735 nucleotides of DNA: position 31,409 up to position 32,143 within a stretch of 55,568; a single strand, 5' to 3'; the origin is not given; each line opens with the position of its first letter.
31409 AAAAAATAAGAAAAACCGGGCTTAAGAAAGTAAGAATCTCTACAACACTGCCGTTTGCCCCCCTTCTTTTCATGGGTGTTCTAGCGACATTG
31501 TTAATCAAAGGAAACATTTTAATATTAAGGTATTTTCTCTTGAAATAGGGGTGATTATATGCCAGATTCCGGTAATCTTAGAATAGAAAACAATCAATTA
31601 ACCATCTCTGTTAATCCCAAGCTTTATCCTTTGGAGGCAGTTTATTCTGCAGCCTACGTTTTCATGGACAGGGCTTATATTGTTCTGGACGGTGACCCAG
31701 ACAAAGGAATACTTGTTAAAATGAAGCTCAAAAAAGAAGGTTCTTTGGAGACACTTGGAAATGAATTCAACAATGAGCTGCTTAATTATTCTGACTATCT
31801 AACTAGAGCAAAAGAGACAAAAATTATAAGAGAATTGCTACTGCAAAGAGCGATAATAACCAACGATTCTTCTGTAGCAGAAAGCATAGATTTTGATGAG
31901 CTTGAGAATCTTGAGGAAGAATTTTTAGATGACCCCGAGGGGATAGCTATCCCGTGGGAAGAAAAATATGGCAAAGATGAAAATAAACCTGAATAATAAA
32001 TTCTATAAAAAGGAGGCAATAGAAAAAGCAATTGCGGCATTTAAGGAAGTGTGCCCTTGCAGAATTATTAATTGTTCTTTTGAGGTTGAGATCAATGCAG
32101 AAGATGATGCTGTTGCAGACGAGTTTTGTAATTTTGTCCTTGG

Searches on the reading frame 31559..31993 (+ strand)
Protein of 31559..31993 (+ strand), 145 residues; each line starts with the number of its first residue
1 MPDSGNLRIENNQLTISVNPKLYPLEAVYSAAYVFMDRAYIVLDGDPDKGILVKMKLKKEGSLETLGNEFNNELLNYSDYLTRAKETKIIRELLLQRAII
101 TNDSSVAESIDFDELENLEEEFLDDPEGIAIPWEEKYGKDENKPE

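Call 33: search_protein_families(library=pfam, proteins=[window:31559-31993:+], max_evalue=0.1)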
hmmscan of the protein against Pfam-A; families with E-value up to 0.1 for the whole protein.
window:31559-31993:+ (145 aa): 1 family
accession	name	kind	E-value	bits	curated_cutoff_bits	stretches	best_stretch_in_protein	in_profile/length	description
PF08569.17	Mo25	-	0.028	14.2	31.2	1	69-99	210-240/332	Mo25-like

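Call 39: search_protein_families(library=padloc, proteins=[window:31559-31993:+], max_evalue=0.001)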
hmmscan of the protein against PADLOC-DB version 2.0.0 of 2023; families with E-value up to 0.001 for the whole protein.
window:31559-31993:+ (145 aa): 0 families

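Call 81: search_protein_families(library=ncbifam, proteins=[window:31559-31993:+], max_evalue=1e-10)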
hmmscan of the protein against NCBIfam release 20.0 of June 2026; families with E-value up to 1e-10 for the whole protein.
window:31559-31993:+ (145 aa): 1 family
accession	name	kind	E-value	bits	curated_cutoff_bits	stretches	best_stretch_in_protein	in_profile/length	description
TIGR03976.1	chp_LLNDYxLRE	equivalog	3.2e-12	46.6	50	1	20-102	3-87/90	His-Xaa-Ser system protein HxsD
